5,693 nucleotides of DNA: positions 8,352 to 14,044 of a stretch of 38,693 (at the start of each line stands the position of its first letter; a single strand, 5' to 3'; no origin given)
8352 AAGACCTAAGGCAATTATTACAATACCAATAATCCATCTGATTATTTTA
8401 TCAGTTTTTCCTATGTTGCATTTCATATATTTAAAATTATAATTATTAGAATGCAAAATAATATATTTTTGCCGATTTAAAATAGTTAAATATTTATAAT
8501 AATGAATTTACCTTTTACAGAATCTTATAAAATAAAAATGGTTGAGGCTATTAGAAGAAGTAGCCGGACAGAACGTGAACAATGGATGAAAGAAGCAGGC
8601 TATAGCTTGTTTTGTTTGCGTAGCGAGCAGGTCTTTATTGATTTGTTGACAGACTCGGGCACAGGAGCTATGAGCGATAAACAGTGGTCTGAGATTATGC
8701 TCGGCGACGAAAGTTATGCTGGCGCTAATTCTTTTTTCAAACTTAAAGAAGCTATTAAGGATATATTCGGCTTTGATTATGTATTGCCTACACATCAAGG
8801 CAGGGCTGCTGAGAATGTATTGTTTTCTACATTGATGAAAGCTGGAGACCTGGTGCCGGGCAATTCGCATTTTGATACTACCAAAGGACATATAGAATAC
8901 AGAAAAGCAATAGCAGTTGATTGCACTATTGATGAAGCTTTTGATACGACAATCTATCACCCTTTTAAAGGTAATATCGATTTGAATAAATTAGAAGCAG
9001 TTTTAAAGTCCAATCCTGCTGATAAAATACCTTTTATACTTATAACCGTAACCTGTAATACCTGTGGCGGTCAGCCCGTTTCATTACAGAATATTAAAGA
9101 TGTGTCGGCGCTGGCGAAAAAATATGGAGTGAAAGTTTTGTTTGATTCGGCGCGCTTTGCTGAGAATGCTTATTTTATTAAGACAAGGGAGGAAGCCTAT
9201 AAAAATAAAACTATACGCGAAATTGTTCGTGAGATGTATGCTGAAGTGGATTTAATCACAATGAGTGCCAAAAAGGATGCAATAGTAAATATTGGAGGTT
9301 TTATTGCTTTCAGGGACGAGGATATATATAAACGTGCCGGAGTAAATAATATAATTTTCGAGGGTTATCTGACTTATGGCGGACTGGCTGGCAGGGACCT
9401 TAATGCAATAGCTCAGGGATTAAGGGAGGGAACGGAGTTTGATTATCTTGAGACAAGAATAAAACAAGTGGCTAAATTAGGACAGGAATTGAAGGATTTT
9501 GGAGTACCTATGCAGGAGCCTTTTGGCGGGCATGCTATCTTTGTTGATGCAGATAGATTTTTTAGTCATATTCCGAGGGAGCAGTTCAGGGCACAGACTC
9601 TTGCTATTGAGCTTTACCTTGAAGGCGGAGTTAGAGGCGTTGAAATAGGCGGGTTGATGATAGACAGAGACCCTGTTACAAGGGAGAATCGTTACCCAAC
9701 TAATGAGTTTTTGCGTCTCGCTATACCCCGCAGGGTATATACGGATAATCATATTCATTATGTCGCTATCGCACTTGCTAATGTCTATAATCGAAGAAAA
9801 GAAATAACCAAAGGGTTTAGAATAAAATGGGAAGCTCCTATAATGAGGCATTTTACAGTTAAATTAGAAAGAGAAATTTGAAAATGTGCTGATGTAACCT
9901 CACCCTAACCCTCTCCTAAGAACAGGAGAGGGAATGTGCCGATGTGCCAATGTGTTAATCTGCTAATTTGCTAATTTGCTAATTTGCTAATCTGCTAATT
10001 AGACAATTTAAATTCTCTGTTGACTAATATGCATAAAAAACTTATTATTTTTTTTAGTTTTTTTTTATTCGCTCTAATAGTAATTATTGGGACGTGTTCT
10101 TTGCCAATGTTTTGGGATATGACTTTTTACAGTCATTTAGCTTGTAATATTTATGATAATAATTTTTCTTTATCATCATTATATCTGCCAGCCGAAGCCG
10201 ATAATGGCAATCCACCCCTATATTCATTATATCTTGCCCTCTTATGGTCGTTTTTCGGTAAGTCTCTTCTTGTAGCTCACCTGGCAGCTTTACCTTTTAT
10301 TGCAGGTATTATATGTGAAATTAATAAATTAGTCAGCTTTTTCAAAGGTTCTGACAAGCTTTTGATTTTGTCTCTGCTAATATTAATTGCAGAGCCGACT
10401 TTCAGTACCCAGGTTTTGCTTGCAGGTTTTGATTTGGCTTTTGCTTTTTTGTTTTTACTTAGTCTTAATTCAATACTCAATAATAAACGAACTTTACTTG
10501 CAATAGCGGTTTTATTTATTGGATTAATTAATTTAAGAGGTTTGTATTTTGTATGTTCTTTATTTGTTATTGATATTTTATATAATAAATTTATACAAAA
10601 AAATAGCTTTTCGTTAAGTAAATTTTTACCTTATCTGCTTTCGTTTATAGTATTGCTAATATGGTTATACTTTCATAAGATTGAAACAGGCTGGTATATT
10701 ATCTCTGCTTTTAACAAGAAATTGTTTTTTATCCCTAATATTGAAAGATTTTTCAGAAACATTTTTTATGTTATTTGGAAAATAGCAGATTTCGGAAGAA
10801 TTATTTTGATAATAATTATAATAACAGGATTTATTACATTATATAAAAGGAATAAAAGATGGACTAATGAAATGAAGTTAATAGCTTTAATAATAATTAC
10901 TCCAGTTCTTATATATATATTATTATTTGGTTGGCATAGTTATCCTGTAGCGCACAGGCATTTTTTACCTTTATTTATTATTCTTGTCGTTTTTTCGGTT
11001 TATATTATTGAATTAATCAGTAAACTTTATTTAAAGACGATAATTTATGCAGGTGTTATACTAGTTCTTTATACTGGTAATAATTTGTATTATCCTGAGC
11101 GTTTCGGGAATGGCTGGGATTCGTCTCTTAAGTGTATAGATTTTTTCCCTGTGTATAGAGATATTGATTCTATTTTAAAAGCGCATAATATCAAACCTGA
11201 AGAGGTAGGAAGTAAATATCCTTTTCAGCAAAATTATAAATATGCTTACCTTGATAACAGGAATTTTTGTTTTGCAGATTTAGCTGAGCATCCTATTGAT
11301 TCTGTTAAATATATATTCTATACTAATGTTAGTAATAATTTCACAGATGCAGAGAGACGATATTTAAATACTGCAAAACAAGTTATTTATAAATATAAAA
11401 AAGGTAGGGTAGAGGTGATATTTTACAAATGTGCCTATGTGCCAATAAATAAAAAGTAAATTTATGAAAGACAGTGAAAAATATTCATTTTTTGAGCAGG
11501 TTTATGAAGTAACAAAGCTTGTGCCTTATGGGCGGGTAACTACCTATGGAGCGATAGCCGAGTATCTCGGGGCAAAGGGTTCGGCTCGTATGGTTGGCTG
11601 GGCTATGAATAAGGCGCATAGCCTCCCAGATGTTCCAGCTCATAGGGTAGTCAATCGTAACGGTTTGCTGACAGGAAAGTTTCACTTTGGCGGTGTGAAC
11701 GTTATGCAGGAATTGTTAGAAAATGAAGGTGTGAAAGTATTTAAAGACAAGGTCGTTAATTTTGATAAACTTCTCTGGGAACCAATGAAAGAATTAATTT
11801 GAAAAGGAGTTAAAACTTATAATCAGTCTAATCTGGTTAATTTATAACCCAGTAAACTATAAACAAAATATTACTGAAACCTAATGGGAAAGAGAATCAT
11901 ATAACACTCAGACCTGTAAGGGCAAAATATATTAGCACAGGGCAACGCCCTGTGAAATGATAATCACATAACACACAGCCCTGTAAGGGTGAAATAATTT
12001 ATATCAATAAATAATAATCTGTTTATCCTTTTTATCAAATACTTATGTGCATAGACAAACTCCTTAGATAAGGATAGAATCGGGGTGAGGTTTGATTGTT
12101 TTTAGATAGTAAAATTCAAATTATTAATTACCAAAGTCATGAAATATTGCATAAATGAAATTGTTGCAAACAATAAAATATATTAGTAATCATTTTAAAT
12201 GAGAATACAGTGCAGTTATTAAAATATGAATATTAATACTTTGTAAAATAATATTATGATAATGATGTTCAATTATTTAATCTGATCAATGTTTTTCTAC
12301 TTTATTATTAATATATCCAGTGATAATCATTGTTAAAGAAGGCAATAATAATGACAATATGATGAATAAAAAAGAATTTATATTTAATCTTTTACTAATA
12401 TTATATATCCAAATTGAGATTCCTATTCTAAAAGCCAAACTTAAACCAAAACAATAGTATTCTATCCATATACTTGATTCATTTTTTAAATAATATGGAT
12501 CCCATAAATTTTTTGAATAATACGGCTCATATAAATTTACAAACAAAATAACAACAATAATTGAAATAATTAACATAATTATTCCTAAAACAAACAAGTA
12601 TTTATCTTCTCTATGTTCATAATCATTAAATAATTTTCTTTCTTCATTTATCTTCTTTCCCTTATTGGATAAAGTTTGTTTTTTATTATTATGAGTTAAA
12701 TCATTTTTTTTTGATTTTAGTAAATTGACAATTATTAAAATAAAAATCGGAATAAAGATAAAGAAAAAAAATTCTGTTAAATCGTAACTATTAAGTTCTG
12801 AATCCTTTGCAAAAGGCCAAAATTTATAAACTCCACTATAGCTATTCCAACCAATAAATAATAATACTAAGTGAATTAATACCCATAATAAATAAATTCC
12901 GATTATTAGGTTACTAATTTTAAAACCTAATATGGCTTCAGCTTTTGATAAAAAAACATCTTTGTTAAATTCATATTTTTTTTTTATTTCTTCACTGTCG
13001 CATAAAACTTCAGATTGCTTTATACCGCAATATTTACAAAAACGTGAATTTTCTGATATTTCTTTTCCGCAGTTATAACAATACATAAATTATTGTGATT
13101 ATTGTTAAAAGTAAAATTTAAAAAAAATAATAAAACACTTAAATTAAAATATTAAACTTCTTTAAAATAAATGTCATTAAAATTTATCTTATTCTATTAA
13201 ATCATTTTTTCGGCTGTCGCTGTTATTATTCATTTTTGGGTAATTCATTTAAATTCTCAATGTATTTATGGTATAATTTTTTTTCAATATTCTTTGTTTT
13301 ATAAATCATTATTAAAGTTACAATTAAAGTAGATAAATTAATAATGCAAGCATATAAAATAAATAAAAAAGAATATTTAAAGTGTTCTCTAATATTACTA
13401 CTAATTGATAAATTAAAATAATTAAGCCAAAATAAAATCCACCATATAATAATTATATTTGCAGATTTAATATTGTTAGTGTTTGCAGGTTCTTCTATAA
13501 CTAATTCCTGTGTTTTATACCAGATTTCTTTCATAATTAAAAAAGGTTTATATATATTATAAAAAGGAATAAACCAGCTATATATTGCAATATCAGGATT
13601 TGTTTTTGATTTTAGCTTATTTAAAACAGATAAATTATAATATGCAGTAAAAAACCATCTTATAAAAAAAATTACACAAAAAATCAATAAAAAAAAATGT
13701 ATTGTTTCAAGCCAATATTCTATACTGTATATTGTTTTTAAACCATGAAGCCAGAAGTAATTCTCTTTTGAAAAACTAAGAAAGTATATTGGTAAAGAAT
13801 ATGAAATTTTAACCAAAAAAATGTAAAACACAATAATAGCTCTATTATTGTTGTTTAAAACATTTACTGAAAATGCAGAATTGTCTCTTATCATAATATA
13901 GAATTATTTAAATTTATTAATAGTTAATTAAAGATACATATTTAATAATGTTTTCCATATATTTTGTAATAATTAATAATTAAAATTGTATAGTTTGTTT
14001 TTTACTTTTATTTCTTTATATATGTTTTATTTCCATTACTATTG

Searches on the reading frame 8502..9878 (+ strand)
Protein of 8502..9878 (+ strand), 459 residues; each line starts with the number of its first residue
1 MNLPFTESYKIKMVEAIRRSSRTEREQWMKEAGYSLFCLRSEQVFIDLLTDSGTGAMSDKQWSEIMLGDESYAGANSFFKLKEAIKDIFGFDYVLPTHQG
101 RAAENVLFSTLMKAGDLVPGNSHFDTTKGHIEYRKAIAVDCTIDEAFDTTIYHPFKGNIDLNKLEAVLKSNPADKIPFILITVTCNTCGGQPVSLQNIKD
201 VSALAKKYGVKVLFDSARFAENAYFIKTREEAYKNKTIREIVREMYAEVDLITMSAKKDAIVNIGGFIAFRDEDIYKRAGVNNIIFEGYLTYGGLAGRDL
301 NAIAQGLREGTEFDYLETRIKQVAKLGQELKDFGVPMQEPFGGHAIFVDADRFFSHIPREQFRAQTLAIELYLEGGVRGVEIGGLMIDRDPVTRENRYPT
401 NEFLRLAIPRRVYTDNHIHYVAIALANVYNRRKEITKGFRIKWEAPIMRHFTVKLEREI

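Call 24: search_protein_families(library=pfam, proteins=[window:8502-9878:+], max_evalue=0.001)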
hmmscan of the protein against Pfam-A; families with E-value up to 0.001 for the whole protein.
window:8502-9878:+ (459 aa): 2 families
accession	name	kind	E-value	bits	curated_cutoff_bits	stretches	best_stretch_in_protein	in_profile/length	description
PF01212.27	Beta_elim_lyase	-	1.2e-81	274.7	27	1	47-423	1-287/288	Beta-eliminating lyase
PF00155.27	Aminotran_1_2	-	0.00042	20.1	19.7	1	151-217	120-187/361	Aminotransferase class I and II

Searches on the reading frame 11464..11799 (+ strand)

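Call 80: search_protein_families(library=pfam, proteins=[window:11464-11799:+], max_evalue=0.001)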
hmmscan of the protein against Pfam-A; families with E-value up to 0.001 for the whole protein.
window:11464-11799:+ (112 aa): 1 family
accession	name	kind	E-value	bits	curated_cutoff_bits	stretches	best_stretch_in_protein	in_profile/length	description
PF01035.26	DNA_binding_1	-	1.6e-26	92.4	27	1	9-90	2-81/81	6-O-methylguanine DNA methyltransferase, DNA binding domain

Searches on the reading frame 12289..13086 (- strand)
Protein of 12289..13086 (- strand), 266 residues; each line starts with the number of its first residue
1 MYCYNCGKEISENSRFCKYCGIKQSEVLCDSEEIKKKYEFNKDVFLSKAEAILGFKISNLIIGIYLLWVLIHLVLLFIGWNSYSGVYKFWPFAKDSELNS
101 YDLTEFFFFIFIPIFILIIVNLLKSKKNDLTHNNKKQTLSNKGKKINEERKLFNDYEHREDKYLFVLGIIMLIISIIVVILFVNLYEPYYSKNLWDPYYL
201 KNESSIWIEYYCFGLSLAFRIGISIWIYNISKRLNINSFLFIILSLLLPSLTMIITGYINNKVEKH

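Call 24: search_protein_families(library=pfam, proteins=[window:12289-13086:-], max_evalue=0.001)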
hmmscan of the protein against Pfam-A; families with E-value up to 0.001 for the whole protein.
window:12289-13086:- (266 aa): 6 families
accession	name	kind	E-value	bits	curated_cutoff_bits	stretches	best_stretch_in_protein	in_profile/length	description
PF13240.11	Zn_Ribbon_1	-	9.5e-06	25.7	25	1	2-21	1-20/23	zinc-ribbon domain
PF13248.11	Zn_ribbon_3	-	0.00013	21.8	27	1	2-23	4-25/26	zinc-ribbon domain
PF20990.2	DUF2207_C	-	0.00029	21.1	33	1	126-236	94-164/247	Predicted membrane protein (DUF2207) C-terminal domain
PF03189.18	Otopetrin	-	0.0006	19.3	27.8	1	68-189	182-260/434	Otopetrin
PF12773.13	DZR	-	0.00083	19.9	27.3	0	3-23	1-21/45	Double zinc ribbon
PF04114.19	Gaa1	-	0.00089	18.9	28.6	0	111-260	253-393/497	Gaa1-like, GPI transamidase component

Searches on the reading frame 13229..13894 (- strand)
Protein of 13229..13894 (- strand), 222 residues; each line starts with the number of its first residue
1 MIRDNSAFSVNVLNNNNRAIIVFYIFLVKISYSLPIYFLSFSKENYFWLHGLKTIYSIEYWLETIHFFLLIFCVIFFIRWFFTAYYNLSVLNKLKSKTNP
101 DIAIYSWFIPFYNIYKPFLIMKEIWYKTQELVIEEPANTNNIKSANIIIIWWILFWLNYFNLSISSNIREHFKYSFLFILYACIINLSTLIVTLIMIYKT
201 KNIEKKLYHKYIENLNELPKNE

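Call 24: search_protein_families(library=pfam, proteins=[window:13229-13894:-], max_evalue=0.001)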
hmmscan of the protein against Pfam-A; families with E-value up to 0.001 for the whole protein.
window:13229-13894:- (222 aa): 1 family
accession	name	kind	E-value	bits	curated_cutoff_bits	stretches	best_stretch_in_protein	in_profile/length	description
PF14219.11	DUF4328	-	2.3e-18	66.7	27.2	1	64-160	22-116/166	Domain of unknown function (DUF4328)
